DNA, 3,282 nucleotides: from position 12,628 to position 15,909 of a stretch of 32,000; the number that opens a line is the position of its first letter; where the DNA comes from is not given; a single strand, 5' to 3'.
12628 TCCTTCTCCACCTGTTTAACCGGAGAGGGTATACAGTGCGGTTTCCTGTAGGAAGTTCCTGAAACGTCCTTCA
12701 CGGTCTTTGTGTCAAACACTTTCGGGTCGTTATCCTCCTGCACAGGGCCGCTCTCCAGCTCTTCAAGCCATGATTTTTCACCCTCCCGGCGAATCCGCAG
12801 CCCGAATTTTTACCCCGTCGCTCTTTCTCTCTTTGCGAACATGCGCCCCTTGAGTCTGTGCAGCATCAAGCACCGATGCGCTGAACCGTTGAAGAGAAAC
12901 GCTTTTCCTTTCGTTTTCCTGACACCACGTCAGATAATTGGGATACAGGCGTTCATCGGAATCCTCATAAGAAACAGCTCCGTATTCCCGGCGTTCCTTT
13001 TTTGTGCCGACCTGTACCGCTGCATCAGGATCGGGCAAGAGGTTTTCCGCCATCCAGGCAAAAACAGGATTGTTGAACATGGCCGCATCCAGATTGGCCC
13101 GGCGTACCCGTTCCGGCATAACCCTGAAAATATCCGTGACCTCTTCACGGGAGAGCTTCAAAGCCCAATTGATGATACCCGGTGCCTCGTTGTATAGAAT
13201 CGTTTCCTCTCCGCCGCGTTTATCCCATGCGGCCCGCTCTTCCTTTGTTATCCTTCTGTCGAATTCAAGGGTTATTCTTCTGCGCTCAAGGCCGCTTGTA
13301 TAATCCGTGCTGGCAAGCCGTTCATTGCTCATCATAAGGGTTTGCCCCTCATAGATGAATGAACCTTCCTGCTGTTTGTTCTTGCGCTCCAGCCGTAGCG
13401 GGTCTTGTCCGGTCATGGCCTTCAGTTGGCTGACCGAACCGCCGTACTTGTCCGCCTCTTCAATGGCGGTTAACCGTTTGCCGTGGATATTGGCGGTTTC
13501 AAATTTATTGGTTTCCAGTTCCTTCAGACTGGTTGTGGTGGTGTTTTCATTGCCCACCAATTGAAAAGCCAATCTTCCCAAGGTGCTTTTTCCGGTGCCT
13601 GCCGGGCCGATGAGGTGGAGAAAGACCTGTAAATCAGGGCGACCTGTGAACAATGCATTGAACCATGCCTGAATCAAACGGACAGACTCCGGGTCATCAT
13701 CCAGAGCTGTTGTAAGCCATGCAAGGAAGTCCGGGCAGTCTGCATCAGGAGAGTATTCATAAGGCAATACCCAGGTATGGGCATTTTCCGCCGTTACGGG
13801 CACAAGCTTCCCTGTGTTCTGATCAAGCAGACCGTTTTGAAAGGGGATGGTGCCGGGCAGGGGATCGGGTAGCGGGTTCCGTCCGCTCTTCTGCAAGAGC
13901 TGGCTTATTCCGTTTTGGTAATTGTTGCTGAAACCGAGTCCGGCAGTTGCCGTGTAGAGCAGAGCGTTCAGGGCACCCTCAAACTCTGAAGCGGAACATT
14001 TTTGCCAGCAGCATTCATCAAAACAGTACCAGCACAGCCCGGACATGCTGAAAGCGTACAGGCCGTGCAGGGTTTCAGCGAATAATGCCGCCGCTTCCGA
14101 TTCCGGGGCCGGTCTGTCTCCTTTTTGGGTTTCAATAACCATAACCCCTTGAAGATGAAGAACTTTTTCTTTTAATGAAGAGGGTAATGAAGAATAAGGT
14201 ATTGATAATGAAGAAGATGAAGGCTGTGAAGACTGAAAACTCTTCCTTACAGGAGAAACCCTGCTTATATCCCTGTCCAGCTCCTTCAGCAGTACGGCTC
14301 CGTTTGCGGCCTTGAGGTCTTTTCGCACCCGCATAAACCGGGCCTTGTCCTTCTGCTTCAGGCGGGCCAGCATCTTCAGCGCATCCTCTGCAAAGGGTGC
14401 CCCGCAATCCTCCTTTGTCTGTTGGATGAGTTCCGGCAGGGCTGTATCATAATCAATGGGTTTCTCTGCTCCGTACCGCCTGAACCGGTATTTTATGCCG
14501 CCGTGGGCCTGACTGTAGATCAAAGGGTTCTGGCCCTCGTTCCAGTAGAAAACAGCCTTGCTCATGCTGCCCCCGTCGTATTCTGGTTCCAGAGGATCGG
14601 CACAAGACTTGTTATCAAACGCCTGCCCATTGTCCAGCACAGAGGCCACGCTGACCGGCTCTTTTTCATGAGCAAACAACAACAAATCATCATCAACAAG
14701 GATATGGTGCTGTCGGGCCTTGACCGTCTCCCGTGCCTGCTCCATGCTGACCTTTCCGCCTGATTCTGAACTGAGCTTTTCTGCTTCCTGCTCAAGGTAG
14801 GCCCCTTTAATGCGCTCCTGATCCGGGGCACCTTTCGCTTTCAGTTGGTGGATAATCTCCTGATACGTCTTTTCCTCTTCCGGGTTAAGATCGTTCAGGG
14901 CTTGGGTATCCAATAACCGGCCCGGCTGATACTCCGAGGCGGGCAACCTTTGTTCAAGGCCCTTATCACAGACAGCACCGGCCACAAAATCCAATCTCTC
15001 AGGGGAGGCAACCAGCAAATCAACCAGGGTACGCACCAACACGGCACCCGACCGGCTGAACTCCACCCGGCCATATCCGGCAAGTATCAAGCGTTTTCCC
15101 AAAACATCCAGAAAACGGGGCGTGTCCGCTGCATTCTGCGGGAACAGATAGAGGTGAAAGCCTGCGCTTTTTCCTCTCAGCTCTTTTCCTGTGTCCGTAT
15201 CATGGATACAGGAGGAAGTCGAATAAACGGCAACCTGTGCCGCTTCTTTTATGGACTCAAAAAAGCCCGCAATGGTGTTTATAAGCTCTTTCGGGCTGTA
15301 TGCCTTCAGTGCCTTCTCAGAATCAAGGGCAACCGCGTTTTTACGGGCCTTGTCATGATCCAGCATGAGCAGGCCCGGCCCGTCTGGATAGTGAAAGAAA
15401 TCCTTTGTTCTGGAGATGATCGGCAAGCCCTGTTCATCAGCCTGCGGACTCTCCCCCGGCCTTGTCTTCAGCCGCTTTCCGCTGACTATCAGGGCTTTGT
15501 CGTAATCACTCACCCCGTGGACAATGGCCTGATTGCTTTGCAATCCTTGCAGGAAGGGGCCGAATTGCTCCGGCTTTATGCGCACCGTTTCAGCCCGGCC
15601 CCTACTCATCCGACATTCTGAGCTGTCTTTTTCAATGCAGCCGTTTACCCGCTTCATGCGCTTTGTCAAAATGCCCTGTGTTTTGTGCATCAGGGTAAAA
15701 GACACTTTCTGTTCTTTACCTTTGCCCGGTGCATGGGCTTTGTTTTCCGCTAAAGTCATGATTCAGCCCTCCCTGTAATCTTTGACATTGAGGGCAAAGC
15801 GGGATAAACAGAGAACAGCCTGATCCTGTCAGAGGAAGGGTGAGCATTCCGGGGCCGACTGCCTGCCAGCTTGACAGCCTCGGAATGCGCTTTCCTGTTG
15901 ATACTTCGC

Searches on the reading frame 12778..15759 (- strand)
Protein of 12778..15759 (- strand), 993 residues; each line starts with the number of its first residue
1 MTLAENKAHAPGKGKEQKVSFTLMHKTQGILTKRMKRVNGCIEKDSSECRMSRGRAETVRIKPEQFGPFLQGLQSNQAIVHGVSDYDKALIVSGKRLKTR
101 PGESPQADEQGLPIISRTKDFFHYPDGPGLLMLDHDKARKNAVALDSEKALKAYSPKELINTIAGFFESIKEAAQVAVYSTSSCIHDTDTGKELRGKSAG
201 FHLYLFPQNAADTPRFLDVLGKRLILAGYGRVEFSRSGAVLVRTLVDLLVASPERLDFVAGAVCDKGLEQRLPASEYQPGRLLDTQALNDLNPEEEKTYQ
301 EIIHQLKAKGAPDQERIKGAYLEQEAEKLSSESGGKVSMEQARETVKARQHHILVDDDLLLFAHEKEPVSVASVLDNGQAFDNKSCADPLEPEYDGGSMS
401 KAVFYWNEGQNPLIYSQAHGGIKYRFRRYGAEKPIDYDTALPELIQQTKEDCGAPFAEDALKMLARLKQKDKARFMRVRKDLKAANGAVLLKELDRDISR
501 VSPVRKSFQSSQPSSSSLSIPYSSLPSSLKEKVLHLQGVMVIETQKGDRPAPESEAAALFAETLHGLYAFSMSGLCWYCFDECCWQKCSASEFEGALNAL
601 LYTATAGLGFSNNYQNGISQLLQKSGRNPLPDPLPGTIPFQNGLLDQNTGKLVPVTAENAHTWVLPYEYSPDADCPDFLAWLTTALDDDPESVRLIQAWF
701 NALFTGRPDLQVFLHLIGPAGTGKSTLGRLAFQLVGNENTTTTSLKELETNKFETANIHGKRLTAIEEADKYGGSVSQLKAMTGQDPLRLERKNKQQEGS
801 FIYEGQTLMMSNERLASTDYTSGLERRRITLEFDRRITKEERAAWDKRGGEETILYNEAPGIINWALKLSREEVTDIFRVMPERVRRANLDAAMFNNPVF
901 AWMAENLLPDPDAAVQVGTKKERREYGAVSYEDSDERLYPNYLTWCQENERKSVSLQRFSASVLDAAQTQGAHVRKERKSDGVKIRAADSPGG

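Call 14: search_protein_families(library=pfam, proteins=[window:12778-15759:-], max_evalue=0.01)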
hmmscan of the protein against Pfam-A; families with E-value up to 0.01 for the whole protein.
window:12778-15759:- (993 aa): 5 families
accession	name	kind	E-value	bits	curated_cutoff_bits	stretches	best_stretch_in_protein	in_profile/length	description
PF19263.5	DUF5906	-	1.2e-17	65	27.6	1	716-827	1-114/114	Family of unknown function (DUF5906)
PF08706.16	D5_N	-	1.1e-09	39.1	22.4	1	632-685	91-143/145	D5 N terminal like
PF01057.23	Parvo_NS1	-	0.0007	19.1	20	1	715-840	117-243/271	Parvovirus non-structural protein NS1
PF13191.12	AAA_16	-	0.0034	18.3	32.6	0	694-739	10-52/167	AAA ATPase domain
PF25199.1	nSTAND_NTPase5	-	0.0038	17.5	34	1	697-780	26-116/145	Novel STAND NTPase 5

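Call 77: search_protein_families(library=padloc, proteins=[window:12778-15759:-], max_evalue=0.001)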
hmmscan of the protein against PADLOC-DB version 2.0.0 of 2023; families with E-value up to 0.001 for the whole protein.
window:12778-15759:- (993 aa): 0 families
